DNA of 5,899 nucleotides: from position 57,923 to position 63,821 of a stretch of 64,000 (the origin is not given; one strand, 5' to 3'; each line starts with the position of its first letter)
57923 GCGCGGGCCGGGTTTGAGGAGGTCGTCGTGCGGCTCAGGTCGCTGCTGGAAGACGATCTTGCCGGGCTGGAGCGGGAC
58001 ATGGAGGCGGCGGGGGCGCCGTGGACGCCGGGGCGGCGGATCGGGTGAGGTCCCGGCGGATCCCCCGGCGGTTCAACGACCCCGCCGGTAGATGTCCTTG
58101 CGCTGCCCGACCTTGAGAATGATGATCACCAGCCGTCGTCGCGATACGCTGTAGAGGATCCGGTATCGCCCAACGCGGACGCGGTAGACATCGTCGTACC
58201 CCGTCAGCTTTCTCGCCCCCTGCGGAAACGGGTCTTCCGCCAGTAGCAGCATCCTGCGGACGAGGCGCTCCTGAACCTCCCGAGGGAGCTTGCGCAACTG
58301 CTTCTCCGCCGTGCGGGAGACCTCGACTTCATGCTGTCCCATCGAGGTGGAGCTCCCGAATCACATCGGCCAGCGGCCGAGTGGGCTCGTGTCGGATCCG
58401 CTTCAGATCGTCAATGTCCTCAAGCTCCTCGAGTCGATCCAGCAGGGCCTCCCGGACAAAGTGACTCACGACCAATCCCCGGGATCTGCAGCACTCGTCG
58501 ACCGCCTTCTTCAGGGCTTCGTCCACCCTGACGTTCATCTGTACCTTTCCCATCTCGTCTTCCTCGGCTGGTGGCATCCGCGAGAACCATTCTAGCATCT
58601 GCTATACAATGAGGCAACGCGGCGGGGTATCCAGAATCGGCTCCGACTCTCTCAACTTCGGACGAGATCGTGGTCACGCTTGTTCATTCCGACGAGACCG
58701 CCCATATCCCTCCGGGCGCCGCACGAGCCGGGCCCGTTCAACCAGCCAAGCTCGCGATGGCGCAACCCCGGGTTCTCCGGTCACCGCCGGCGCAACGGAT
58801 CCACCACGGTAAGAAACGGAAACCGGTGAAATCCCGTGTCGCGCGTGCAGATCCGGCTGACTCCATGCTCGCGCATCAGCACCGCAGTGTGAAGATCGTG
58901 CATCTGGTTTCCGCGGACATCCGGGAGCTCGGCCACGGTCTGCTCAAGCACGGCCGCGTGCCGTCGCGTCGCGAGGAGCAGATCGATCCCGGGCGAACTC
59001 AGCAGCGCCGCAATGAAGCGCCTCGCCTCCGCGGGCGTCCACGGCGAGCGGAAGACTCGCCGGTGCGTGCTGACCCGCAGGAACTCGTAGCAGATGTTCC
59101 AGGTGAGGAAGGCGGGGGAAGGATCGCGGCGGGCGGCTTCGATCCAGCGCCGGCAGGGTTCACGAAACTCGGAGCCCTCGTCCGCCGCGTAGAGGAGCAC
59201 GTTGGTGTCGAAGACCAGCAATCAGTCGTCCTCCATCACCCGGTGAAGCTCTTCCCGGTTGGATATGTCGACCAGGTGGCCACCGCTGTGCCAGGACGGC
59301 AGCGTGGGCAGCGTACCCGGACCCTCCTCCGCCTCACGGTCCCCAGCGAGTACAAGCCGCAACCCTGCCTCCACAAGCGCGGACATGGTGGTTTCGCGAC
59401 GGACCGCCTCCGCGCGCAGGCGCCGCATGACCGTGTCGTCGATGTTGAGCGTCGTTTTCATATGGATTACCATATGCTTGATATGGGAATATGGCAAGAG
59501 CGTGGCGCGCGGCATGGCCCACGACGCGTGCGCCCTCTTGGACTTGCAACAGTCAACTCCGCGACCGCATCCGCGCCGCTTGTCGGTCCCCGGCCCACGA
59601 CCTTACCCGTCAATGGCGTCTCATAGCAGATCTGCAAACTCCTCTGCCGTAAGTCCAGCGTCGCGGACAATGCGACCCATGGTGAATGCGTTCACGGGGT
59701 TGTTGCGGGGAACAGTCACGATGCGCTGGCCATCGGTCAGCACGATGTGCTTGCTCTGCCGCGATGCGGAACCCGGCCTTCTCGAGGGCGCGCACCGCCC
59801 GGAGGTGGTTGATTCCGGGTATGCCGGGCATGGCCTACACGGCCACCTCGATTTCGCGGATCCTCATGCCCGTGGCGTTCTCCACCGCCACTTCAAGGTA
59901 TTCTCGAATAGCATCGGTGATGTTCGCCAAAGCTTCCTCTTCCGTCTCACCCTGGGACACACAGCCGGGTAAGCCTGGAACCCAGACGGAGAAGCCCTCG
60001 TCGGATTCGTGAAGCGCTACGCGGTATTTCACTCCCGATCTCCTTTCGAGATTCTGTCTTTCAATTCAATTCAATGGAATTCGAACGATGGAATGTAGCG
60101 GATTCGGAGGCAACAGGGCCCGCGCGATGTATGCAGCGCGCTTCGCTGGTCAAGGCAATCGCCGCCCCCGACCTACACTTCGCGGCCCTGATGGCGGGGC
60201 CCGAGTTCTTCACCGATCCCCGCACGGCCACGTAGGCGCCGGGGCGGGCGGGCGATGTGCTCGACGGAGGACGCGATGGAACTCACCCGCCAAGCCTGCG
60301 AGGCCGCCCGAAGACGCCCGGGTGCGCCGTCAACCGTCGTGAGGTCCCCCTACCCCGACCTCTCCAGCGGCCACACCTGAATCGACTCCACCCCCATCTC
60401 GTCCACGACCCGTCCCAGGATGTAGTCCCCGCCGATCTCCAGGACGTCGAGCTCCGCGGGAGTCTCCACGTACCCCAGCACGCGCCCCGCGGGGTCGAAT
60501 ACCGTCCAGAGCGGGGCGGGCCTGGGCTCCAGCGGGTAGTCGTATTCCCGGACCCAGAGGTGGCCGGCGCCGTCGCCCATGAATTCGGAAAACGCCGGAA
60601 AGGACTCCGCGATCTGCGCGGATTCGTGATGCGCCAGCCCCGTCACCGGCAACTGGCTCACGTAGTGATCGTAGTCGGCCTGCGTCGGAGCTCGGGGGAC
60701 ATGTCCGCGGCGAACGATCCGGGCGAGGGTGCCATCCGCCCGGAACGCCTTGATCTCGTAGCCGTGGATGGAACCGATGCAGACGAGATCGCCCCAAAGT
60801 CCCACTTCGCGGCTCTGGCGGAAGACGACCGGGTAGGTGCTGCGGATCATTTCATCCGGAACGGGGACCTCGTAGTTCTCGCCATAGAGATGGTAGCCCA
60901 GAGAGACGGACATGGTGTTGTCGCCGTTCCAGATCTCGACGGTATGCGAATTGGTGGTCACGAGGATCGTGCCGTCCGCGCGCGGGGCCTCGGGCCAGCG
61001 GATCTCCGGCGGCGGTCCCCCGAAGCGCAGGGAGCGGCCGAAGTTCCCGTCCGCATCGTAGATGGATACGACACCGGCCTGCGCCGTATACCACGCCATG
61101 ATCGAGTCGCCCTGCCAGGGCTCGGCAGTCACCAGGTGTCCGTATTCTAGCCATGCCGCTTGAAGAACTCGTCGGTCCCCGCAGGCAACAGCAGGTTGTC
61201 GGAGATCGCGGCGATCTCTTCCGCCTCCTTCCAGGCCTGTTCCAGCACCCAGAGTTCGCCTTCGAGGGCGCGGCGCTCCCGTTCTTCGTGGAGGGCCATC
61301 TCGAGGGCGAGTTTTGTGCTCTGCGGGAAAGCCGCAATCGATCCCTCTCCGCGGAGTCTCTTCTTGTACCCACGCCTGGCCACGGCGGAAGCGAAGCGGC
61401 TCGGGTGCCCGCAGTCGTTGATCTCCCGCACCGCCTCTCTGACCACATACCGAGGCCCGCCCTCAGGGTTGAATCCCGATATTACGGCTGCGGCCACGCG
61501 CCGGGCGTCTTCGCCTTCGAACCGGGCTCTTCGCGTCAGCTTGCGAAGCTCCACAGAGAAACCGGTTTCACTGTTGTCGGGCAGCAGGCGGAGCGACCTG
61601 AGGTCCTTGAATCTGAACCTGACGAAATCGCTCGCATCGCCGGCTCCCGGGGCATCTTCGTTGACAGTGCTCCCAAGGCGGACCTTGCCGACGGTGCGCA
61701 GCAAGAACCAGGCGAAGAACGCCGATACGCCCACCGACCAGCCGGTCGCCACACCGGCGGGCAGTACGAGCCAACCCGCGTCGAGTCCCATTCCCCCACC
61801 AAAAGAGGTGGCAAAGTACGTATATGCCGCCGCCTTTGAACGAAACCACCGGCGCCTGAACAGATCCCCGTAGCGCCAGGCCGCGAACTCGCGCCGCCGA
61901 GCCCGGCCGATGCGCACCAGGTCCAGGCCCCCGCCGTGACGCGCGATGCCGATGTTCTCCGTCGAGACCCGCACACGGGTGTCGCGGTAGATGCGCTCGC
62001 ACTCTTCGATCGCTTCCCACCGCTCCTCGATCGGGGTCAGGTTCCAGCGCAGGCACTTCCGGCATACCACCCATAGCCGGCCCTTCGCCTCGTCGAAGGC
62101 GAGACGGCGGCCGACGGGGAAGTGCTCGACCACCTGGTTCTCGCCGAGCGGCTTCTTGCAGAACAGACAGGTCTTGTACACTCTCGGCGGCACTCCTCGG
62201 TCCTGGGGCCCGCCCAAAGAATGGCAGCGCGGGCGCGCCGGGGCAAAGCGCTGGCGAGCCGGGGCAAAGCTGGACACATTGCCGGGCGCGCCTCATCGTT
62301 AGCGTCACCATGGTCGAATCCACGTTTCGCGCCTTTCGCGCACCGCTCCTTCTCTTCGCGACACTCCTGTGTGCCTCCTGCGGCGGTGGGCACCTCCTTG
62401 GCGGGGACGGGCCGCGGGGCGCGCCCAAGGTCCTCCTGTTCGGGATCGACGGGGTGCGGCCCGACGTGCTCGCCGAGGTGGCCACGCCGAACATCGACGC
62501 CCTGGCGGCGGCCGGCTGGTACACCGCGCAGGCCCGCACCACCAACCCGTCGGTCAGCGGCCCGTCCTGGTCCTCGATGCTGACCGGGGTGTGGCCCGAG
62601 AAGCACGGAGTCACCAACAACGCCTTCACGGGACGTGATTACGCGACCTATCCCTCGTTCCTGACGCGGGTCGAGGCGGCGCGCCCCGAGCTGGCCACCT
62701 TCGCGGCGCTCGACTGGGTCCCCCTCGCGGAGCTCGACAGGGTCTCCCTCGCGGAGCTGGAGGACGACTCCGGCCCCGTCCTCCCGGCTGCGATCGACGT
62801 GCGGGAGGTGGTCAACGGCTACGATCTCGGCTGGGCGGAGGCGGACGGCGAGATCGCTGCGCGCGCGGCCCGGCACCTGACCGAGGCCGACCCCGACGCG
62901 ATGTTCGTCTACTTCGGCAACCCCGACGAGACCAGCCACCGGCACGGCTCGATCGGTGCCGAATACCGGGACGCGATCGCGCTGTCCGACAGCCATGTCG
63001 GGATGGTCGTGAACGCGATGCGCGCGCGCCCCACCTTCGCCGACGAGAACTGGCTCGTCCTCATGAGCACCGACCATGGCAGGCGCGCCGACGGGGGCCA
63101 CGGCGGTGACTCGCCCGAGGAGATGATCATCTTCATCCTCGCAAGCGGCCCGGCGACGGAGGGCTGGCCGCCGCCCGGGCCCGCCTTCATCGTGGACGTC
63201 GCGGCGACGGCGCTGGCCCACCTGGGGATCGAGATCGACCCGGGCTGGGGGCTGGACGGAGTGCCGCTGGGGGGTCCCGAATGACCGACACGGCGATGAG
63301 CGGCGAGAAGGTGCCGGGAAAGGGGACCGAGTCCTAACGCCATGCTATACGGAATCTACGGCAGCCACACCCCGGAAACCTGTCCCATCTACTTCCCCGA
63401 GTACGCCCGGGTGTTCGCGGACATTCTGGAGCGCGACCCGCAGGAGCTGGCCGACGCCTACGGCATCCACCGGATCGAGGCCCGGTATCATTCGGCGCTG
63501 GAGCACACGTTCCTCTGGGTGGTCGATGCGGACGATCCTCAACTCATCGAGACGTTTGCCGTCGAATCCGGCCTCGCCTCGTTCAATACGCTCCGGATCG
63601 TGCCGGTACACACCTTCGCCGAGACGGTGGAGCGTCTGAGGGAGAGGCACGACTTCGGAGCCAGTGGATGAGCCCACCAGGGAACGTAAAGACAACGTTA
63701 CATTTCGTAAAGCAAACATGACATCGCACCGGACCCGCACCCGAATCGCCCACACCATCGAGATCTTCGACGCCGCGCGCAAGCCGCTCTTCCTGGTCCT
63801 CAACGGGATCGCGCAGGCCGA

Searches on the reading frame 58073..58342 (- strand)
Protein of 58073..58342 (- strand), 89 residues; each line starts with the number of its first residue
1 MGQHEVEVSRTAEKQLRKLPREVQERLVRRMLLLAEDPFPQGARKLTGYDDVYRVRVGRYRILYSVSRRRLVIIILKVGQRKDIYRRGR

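Call 41: search_protein_families(library=pfam, proteins=[window:58073-58342:-], max_evalue=0.001)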
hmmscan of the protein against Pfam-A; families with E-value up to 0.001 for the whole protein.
window:58073-58342:- (89 aa): 2 families
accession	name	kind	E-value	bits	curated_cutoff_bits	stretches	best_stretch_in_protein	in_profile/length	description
PF05016.21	ParE_toxin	-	1.4e-11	45.3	23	1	6-85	1-89/89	ParE toxin of type II toxin-antitoxin system, parDE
PF05973.20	Gp49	-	0.00015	22.1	23.9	1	15-81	2-72/90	Phage derived protein Gp49-like (DUF891)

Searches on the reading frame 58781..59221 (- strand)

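Call 14: search_protein_families(library=pfam, proteins=[window:58781-59221:-], max_evalue=0.001)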
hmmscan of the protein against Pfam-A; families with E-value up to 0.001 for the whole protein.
window:58781-59221:- (146 aa): 2 families
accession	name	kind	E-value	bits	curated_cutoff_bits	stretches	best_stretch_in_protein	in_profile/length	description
PF01850.27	PIN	-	1.1e-11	45.8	23.6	1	3-136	2-119/120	PIN domain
PF13470.12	PIN_3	-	0.00067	20.9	27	1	2-129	2-114/115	PIN domain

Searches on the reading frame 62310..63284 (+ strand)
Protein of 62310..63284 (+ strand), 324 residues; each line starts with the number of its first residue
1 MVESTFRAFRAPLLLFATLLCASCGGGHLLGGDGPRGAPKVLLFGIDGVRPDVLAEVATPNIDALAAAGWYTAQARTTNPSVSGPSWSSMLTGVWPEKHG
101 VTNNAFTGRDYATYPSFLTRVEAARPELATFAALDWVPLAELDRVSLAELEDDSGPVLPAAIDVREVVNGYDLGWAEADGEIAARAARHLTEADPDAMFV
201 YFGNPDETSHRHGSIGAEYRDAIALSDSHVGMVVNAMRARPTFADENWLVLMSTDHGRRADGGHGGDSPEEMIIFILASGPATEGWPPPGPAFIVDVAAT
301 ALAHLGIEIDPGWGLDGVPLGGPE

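Call 14: search_protein_families(library=pfam, proteins=[window:62310-63284:+], max_evalue=0.001)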
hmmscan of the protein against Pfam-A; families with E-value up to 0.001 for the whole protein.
window:62310-63284:+ (324 aa): 3 families
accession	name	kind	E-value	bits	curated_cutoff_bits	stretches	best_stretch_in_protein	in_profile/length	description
PF01663.27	Phosphodiest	-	2.8e-26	93.4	23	1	41-257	1-220/342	Type I phosphodiesterase / nucleotide pyrophosphatase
PF00884.28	Sulfatase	-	7.6e-06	25.9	25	0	205-269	194-261/301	Sulfatase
PF01676.23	Metalloenzyme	-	0.00091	19.2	24.3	0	170-258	122-202/252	Metalloenzyme superfamily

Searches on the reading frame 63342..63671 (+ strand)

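Call 41: search_protein_families(library=pfam, proteins=[window:63342-63671:+], max_evalue=0.001)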
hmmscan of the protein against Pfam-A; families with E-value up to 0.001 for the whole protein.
window:63342-63671:+ (109 aa): 1 family
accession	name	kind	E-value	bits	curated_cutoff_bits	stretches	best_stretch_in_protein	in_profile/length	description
PF11746.14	DUF3303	-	0.0002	21.9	21.2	1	45-100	36-89/92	Domain of unknown function (DUF3303)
